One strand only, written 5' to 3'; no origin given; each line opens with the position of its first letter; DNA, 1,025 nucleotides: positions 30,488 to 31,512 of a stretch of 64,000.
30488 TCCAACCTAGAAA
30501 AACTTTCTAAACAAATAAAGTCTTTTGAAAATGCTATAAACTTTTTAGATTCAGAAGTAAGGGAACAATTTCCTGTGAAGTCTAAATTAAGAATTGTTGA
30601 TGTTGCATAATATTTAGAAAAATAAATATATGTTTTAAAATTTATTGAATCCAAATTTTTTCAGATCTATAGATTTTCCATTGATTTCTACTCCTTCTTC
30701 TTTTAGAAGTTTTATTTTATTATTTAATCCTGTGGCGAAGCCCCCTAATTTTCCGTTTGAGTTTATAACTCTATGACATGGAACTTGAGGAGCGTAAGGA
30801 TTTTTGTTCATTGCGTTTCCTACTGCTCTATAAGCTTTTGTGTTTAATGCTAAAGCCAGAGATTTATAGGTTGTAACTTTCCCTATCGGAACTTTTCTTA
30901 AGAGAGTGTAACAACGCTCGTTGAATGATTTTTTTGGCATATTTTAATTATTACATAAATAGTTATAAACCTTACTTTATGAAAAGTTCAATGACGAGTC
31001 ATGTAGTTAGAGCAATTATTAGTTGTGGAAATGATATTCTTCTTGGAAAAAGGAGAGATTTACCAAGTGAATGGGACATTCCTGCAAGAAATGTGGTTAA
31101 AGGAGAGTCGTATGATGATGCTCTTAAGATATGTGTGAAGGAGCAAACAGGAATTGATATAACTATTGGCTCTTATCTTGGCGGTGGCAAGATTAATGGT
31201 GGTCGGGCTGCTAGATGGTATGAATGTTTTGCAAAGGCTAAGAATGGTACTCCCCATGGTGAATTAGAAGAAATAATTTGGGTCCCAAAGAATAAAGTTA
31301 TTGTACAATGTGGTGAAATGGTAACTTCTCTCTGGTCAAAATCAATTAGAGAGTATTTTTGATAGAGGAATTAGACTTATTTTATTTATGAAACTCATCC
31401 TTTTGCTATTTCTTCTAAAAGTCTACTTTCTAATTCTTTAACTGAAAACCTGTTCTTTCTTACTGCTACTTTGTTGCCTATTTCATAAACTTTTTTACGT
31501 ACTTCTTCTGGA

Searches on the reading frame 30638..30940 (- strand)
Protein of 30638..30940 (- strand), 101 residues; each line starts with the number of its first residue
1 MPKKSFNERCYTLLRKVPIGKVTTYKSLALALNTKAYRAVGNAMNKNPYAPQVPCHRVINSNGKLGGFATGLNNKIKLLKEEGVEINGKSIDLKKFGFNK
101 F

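Call 6: search_protein_families(library=pfam, proteins=[window:30638-30940:-], max_evalue=0.01)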
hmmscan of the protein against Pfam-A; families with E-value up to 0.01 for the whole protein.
seq(101 aa): 1 family
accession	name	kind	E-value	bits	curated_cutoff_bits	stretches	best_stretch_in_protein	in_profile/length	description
PF01035.26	DNA_binding_1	-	1.8e-29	101.8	27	1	6-84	2-81/81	6-O-methylguanine DNA methyltransferase, DNA binding domain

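Call 31: find_related_loci(query=window:30638-30940:-, collection=genome_contigs, flank=10000)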
Query seq(101 aa) (101 aa) in genome_contigs; peptide patterns used: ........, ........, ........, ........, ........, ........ (x = any residue, [..] = any of these).
599 stretches matched a pattern (row limit reached: there are more); 145 encode a relative of the query (tblastn E <= 1e-3); the best 80 are kept; 80 distinct loci.
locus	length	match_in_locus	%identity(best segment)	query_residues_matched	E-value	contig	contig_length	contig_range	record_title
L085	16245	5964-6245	77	4-97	9e-46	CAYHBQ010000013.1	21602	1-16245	MAG TPA_asm: Candidatus Woesearchaeota archaeon isolate ERP119705_co11_463 genome assembly, contig: NODE_2049_length_216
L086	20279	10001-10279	77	4-96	2e-45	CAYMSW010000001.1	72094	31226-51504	MAG TPA_asm: Candidatus Woesearchaeota archaeon isolate SRP077602_co7_458 genome assembly, contig: NODE_1407_length_7209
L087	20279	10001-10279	76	4-96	2e-45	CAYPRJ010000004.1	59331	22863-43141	MAG TPA_asm: Candidatus Woesearchaeota archaeon isolate SRP141376_co1_231 genome assembly, contig: NODE_1335_length_5933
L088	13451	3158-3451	71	2-98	1e-44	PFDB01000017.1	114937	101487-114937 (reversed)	MAG: Candidatus Pacearchaeota archaeon CG10_big_fil_rev_8_21_14_0_10_34_76 CG10_8_21_14_0.10_scaffold_187_c, whole genom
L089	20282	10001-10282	74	5-98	2e-44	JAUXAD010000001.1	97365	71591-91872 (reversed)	MAG: archaeon isolate CSMAG_2753 CSMAG_2753_k141_604771_length_97365_cov_12.9072, whole genome shotgun sequence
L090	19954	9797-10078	73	5-98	1e-43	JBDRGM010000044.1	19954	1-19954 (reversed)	MAG: archaeon isolate MEGAHIT-group-1.433 k141_14037259, whole genome shotgun sequence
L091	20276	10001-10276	76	4-95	1e-43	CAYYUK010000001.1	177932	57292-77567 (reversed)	MAG TPA_asm: Candidatus Woesearchaeota archaeon isolate binchicken_co28_228 genome assembly, contig: NODE_31_length_1779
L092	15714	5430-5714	72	3-96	3e-43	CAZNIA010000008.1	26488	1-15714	MAG TPA_asm: Candidatus Woesearchaeota archaeon isolate SRP192927_co4_126 genome assembly, contig: NODE_3200_length_2648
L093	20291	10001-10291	71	1-96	2e-43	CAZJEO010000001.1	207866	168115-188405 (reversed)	MAG TPA_asm: Candidatus Woesearchaeota archaeon isolate binchicken_co136_1 genome assembly, contig: NODE_15_length_20786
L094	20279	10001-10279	72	4-96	3e-43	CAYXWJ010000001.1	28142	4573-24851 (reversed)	MAG TPA_asm: Candidatus Woesearchaeota archaeon isolate binchicken_co151_73 genome assembly, contig: NODE_2205_length_28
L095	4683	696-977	73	5-98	3e-43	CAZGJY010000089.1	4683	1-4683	MAG TPA_asm: uncultured Methanosarcinales archaeon isolate binchicken_co54_32 genome assembly, contig: NODE_35437_length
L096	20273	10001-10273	78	3-93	2e-43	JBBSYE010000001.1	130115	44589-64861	MAG: Nanoarchaeota archaeon isolate H41-bin053_1 H41_bin053_1_000000000001, whole genome shotgun sequence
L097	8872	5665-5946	71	5-98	4e-43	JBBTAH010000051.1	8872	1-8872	MAG: Nanoarchaeota archaeon isolate H51-bin044_1 H51_bin044_1_000000000053, whole genome shotgun sequence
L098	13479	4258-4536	75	6-98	4e-43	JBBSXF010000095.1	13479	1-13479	MAG: Nanoarchaeota archaeon isolate H41-bin124_1 H41_bin124_1_000000000095, whole genome shotgun sequence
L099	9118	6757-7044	71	1-98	7e-43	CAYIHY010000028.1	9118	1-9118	MAG TPA_asm: Candidatus Woesearchaeota archaeon isolate ERP119705_co22_17 genome assembly, contig: NODE_5960_length_9118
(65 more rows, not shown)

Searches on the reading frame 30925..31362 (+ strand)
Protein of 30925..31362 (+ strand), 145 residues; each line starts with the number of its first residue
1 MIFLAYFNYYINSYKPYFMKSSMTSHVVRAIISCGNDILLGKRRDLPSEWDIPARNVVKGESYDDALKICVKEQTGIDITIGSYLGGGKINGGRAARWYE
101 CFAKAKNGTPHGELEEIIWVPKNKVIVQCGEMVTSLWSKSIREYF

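Call 6: search_protein_families(library=pfam, proteins=[window:30991-31359:+], max_evalue=0.01)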
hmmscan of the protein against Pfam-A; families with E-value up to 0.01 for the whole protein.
seq(123 aa): 1 family
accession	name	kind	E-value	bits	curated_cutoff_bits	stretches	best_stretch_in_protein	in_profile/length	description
PF00293.34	NUDIX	-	1.9e-06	28.4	21.1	1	5-103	4-118/134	NUDIX domain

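Call 42: search_protein_families(library=ncbifam, proteins=[window:30991-31362:+], max_evalue=0.01)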
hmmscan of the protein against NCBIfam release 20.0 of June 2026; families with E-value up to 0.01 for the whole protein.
window:30991-31362:+ (123 aa): 3 families
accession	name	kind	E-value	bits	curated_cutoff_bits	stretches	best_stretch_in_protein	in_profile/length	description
NF007834.0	PRK10546.1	equivalog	2.7e-06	27.2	156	1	4-98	5-104/135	pyrimidine (deoxy)nucleoside triphosphate diphosphatase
NF001936.0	PRK00714.1-3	equivalog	0.0029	17.5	118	1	13-56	22-65/155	RNA pyrophosphohydrolase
NF006530.0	PRK08999.1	equivalog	0.0057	15.7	245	1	4-60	7-67/315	Nudix family hydrolase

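Call 49: find_encoding_contigs(protein=window:30991-31362:+, flank=1500, max_places=2)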
Protein window:30991-31362:+ (123 aa): no gene with exactly this product is on record in the collection.

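Call 51: find_encoding_contigs(protein=window:30925-31362:+, flank=1500, max_places=2)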
Protein window:30925-31362:+ (145 aa): no gene with exactly this product is on record in the collection.

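Call 52: find_encoding_contigs(protein=window:30979-31362:+, flank=1500, max_places=2)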
Protein window:30979-31362:+ (127 aa): 4 contigs read that carry it; 1 place shown.
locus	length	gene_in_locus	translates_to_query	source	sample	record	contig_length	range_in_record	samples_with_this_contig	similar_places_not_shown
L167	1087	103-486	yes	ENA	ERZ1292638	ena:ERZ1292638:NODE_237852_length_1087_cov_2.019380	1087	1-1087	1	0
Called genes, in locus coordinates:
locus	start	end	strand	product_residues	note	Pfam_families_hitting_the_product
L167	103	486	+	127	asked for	PF00293:NUDIX (weak)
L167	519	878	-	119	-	-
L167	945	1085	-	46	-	?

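Call 53: find_related_loci(query=window:30991-31359:+, collection=genome_contigs, flank=3000)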
Query seq(123 aa) (123 aa) in genome_contigs; peptide patterns used: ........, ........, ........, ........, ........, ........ (x = any residue, [..] = any of these).
58 stretches matched a pattern, but none encodes a relative of the query by tblastn (E <= 1e-3).

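Call 54: find_homologous_proteins(query=window:30979-31359:+, max_evalue=0.00001)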
Query seq(127 aa) (127 aa): 2 proteins with E <= 0.00001 among 9 candidates.
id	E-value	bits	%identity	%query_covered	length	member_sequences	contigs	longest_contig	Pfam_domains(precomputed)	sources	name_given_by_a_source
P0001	6.2e-80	283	99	100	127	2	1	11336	PF00293.35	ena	-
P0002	5.9e-66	238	86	95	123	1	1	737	PF00293.35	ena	-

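Call 56: find_encoding_contigs(protein=P0002, flank=1000, max_places=2)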
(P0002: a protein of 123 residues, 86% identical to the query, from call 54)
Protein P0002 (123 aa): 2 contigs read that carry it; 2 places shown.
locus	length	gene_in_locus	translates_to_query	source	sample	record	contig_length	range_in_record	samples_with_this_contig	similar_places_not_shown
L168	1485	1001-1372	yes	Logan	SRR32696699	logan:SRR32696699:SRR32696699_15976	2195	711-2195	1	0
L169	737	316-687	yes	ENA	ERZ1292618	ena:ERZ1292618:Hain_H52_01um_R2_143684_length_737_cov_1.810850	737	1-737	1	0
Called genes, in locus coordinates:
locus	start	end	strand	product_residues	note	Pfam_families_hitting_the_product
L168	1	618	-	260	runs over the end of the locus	PF01513:NAD_kinase (weak), PF20143:NAD_kinase_C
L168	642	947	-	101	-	PF01035:DNA_binding_1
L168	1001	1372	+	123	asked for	PF00293:NUDIX (weak)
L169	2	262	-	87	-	?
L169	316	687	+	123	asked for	PF00293:NUDIX (weak)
